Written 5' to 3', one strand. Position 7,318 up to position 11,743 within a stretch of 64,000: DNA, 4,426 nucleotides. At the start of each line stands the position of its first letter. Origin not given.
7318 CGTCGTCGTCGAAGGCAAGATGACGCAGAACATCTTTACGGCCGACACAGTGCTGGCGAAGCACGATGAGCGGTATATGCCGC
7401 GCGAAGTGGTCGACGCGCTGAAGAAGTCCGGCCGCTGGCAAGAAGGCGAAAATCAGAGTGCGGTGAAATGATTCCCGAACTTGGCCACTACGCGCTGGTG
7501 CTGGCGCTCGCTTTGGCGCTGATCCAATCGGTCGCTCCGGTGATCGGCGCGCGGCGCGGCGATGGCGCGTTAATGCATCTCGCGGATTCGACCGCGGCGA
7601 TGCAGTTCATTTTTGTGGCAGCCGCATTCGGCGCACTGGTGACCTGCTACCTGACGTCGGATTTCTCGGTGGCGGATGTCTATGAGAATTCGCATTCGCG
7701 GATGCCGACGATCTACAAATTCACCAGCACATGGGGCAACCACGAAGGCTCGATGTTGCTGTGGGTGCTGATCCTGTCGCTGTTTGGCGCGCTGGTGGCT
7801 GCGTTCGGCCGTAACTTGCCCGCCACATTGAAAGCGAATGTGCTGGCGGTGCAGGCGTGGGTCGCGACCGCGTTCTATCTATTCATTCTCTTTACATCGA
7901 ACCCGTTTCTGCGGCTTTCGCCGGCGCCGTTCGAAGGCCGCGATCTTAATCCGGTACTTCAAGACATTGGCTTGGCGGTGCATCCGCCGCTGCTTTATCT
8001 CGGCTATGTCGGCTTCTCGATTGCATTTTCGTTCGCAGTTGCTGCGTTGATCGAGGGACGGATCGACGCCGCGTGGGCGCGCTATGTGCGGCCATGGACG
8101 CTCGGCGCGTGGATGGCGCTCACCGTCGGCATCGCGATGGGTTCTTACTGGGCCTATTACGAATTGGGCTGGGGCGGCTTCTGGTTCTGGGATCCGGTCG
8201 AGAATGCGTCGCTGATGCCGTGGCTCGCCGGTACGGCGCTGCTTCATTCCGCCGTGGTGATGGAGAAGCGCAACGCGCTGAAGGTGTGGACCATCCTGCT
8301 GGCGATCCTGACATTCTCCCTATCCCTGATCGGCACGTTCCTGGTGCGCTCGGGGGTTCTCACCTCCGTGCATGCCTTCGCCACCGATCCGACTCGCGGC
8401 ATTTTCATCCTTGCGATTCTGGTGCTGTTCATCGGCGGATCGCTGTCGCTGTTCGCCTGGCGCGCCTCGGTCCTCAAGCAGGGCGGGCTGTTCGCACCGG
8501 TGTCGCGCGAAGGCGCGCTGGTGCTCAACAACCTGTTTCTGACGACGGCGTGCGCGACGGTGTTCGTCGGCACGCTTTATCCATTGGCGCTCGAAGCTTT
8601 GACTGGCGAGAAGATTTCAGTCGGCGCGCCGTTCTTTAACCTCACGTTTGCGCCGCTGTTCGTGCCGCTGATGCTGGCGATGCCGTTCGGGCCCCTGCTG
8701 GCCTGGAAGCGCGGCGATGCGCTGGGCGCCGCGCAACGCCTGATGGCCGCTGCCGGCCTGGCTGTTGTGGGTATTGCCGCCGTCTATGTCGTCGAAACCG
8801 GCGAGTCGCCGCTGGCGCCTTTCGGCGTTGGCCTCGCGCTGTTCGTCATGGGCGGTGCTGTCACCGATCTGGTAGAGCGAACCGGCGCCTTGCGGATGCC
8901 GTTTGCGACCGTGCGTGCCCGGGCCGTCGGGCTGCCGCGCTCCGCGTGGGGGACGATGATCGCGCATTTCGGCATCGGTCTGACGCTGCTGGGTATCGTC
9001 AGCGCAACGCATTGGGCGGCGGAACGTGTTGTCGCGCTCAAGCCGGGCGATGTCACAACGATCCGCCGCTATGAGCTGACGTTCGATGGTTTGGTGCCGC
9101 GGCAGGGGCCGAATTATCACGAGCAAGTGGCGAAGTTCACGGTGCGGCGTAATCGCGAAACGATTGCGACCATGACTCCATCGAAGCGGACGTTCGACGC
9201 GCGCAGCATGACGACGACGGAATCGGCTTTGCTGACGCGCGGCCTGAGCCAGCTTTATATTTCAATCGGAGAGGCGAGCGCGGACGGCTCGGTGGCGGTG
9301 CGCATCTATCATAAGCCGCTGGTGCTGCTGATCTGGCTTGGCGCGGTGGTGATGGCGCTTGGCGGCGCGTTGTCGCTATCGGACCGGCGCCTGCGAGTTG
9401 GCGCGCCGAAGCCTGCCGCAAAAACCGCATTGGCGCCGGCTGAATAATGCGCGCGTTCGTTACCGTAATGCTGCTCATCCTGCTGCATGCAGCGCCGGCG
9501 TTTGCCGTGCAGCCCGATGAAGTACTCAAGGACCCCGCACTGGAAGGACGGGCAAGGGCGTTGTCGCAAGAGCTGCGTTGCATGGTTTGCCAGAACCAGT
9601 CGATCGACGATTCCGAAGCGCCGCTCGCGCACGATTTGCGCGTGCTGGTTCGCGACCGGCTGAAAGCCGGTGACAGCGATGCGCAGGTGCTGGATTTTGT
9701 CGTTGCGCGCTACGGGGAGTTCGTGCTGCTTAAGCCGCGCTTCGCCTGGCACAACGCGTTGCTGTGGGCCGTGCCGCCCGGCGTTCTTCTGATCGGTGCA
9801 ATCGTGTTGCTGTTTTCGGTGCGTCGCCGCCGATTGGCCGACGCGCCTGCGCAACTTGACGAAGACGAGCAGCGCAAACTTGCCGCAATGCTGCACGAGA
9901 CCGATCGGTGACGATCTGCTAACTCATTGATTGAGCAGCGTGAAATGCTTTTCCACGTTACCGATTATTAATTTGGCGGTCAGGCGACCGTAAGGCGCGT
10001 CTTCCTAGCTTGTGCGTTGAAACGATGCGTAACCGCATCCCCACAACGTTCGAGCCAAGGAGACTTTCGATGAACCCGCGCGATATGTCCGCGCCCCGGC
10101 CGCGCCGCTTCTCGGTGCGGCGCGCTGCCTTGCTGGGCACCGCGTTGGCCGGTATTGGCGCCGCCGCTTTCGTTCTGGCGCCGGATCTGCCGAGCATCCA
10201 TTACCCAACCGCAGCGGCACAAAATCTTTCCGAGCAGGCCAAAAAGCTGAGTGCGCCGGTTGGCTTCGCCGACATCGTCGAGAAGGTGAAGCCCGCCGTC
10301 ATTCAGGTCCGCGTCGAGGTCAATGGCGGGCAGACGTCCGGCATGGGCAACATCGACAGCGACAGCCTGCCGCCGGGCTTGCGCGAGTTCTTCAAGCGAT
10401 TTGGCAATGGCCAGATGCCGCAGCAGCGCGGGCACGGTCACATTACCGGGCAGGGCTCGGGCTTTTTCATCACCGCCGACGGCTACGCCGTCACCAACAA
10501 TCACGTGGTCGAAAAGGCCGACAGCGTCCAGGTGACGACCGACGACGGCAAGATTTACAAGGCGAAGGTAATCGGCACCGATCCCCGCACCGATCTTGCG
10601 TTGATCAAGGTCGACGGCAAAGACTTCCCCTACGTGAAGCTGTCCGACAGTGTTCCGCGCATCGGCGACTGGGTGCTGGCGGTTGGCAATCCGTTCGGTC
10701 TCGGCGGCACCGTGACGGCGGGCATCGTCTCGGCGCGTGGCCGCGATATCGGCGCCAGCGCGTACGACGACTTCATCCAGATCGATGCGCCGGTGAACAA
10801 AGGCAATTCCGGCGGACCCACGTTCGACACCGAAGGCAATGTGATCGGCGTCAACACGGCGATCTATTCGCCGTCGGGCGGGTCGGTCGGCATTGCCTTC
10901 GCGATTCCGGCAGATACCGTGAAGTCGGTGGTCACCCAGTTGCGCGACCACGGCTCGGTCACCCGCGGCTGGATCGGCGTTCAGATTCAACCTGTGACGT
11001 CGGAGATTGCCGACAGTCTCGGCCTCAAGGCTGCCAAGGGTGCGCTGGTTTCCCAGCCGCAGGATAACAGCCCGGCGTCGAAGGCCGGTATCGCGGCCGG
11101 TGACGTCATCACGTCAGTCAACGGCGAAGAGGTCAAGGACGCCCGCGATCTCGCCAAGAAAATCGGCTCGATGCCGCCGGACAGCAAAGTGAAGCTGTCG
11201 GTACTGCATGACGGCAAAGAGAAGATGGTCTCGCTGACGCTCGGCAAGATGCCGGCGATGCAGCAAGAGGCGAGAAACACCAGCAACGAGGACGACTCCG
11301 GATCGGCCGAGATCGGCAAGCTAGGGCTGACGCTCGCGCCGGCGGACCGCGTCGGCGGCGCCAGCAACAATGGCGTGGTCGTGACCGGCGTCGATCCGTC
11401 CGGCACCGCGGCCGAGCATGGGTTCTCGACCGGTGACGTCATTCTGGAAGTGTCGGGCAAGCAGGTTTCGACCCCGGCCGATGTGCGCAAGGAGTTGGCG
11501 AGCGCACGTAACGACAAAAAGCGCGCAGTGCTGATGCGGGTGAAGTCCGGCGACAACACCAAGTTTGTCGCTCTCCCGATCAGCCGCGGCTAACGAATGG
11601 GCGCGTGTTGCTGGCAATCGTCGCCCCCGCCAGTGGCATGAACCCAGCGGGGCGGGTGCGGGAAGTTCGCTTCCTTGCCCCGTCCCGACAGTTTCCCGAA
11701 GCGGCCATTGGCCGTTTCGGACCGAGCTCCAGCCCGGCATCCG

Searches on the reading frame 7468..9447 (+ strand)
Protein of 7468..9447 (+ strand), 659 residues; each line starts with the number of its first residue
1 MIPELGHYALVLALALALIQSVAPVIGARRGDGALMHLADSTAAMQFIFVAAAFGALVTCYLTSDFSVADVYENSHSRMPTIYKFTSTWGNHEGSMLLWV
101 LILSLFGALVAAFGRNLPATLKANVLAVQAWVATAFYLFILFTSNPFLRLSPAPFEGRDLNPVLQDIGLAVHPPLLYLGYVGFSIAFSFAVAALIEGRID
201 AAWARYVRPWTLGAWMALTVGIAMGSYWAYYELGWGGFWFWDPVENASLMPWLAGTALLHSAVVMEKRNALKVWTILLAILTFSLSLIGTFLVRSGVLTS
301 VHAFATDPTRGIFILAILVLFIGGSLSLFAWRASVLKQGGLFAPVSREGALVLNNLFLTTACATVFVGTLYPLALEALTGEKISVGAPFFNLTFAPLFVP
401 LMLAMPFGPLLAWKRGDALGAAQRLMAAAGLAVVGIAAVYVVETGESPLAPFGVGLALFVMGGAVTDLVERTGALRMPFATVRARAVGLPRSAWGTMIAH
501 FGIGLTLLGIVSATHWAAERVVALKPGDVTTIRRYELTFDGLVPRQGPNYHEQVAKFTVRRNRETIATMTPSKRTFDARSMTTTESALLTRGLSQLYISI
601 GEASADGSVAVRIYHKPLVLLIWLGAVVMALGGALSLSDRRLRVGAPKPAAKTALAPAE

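Call 11: search_protein_families(library=pfam, proteins=[window:7468-9447:+])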
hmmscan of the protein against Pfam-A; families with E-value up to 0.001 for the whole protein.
window:7468-9447:+ (659 aa): 2 families
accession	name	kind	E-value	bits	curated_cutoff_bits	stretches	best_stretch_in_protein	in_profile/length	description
PF16327.10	CcmF_C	-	1.8e-118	395.9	28.7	1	315-640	1-323/323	Cytochrome c-type biogenesis protein CcmF C-terminal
PF01578.25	Cytochrom_C_asm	-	9.6e-52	176.1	29.9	1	89-295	1-206/212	Cytochrome C assembly protein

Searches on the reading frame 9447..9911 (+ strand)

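Call 11: search_protein_families(library=pfam, proteins=[window:9447-9911:+])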
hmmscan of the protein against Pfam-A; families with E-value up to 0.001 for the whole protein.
window:9447-9911:+ (154 aa): 1 family
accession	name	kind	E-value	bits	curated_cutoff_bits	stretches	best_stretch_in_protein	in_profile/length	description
PF03918.19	CcmH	-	2.7e-53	179.5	25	1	9-149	2-143/143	Cytochrome C biogenesis protein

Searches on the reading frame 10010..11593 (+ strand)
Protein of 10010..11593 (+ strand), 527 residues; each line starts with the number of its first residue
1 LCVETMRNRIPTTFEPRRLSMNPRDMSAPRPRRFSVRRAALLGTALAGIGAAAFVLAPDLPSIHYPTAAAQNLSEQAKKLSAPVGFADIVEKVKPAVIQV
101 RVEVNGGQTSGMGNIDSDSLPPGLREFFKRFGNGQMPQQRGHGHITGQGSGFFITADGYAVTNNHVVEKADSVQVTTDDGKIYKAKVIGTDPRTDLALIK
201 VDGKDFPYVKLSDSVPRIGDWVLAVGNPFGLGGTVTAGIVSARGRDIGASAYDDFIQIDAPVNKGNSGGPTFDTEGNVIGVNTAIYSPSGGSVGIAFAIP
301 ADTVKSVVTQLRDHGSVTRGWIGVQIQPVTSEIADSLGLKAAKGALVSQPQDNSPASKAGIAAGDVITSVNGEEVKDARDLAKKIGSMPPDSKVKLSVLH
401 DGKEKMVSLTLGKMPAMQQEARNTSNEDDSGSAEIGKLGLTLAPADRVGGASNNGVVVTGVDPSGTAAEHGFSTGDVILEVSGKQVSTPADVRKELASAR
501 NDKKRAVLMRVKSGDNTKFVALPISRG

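Call 11: search_protein_families(library=pfam, proteins=[window:10010-11593:+])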
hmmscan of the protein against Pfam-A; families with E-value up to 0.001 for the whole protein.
window:10010-11593:+ (527 aa): 8 families
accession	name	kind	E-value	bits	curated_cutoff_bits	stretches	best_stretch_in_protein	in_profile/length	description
PF13365.12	Trypsin_2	-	1.4e-35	123.6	27.6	1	149-281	1-144/144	Trypsin-like peptidase domain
PF13180.12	PDZ_2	-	4.5e-29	101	27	2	321-411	2-80/80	PDZ domain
PF17820.7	PDZ_6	-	6e-20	71.2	27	2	347-394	2-48/54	PDZ domain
PF00595.29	PDZ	-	8.3e-19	68.2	23.2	2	313-398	4-80/81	PDZ domain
PF00089.32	Trypsin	-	1.3e-16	61.6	20.6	1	149-307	27-219/220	Trypsin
PF14685.13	PDZ_Tricorn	-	3.7e-09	36.9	25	1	348-406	25-85/88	Tricorn protease PDZ domain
PF21558.3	Pept_S41_N_bact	-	5.6e-05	23.4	27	0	356-385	15-44/87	Bacteroidetes, Peptidase, S41 family, N-terminal domain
PF19805.5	DUF6288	-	0.00021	21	26.3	0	350-411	8-76/402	Family of unknown function (DUF6288)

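Call 14: find_related_loci(query=window:10010-11593:+, collection=genome_contigs, flank=3000)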
Query window:10010-11593:+ (527 aa) in genome_contigs; peptide patterns used: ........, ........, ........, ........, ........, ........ (x = any residue, [..] = any of these).
600 stretches matched a pattern (row limit reached: there are more); 595 encode a relative of the query (tblastn E <= 1e-3); the best 80 are kept; 80 distinct loci.
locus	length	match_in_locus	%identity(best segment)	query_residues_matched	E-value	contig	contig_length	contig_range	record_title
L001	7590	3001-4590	73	15-527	0e+0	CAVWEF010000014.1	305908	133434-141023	MAG: uncultured Alphaproteobacteria bacterium isolate MFD09286.bin.2.79 genome assembly, contig: contig_56368, whole gen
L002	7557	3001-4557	72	23-527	0e+0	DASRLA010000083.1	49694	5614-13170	MAG TPA_asm: Pseudolabrys sp. isolate SMAG_U10176 k141_96644, whole genome shotgun sequence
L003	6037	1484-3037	73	19-527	0e+0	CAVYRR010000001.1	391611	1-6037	MAG: uncultured Alphaproteobacteria bacterium isolate MFD05942.bin.2.216 genome assembly, contig: contig_11349, whole ge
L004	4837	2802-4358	73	18-526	0e+0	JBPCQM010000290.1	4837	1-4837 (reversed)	MAG: Pseudolabrys sp. isolate TH_ant_mag_208 k127_3021620, whole genome shotgun sequence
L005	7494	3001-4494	76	28-526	0e+0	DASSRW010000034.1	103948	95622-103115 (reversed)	MAG TPA_asm: Pseudolabrys sp. isolate SMAG_U499 k141_609634, whole genome shotgun sequence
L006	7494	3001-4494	75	32-527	0e+0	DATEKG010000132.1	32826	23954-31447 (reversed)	MAG TPA_asm: Pseudolabrys sp. isolate SMAG_U8884 k141_469762, whole genome shotgun sequence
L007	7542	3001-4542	73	19-527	0e+0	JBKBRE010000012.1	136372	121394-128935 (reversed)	MAG: Pseudolabrys sp. isolate 21H_026.bin.72 NODE_204_length_136372_cov_6.504246, whole genome shotgun sequence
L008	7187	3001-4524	73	20-527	0e+0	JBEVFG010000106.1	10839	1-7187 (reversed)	MAG: Pseudolabrys sp. isolate T2R2UO.53.metabat2 T2R2UO.53.metabat2_k133_577884, whole genome shotgun sequence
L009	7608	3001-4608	71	9-527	0e+0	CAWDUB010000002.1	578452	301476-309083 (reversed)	MAG: uncultured Alphaproteobacteria bacterium isolate MFD05442.bin.2.36 genome assembly, contig: contig_24703, whole gen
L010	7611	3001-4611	71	9-527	0e+0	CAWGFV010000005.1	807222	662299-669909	MAG: uncultured Alphaproteobacteria bacterium isolate MFD05512.bin.1.169 genome assembly, contig: contig_36197, whole ge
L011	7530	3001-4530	73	20-524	0e+0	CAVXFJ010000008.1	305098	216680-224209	MAG: uncultured proteobacterium isolate MFD02416.bin.1.330 genome assembly, contig: contig_16944, whole genome shotgun s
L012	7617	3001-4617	69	13-527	0e+0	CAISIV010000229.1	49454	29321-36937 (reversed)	MAG: uncultured Rhizobiales bacterium isolate Umea1_bin-0296 genome assembly, contig: bin-0296:229/320, whole genome sho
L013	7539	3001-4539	72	21-527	0e+0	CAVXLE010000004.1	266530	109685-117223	MAG: uncultured proteobacterium isolate MFD05942.bin.2.67 genome assembly, contig: contig_16599, whole genome shotgun se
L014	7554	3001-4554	71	12-527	0e+0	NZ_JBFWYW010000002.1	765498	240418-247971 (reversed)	MAG: Pseudolabrys sp. isolate CA_2019_TPBS_173 NODE_40_length_765498_cov_10.652068_TPBS, whole genome shotgun sequence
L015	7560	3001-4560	70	18-527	0e+0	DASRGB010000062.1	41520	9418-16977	MAG TPA_asm: Pseudolabrys sp. isolate SMAG_U10047 k141_2072578, whole genome shotgun sequence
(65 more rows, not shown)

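Call 52: search_protein_families(library=ncbifam, proteins=[window:10010-11593:+], max_evalue=1e-10)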
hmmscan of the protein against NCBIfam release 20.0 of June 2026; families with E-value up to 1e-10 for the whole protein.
window:10010-11593:+ (527 aa): 14 families
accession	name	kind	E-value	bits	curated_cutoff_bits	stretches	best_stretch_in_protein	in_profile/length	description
TIGR02037.1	degP_htrA_DO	subfamily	6.4e-137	457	416.2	1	86-521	3-433/434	Do family serine endopeptidase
NF008189.1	PRK10942.1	equivalog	9.6e-93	311.2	720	1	78-519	35-473/477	serine endoprotease DegP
NF007526.1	PRK10139.1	equivalog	6.4e-91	305.3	756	1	68-499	24-436/456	serine endoprotease DegQ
NF041521.1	HhoA_HhoB_HtrA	equivalog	7.4e-85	285.2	450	1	87-414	4-334/335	HhoA/HhoB/HtrA family serine endopeptidase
TIGR02038.1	protease_degS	equivalog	4.2e-81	272.8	422.95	1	141-414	72-349/351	outer membrane-stress sensor serine endopeptidase DegS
NF008147.1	PRK10898.1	equivalog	1.3e-70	238.3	408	1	141-414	72-350/352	outer membrane-stress sensor serine endopeptidase DegS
NF047968.1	SerProtHtrA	equivalog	2.4e-65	221.3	470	1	144-410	84-356/357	serine protease HtrA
NF040960.1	MamE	equivalog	1.3e-62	212.3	800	2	73-309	60-291/659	magnetosome formation protease MamE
NF050055.1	SerProtHtrAMycob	equivalog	1.5e-47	162.7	800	1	146-408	226-495/502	serine protease HtrA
NF053637.1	SerProtHtrAspr2045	equivalog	1.6e-37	129.4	650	1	142-413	98-388/394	serine protease HtrA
NF033740.0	MarP_fam_protase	equivalog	2e-23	83.1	250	1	148-313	212-379/390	MarP family serine protease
NF040961.1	MamO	equivalog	9.8e-20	70.4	800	1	148-323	99-276/648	magnetosome protein MamO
NF041199.1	trx7_PDZ_seleno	equivalog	1.9e-17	63.3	300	0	339-412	199-273/390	Trx7/PDZ domain-containing (seleno)protein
NF040965.1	MamP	equivalog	6.5e-11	42.4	300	0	320-410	112-200/290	magnetosome magnetite formation protein MamP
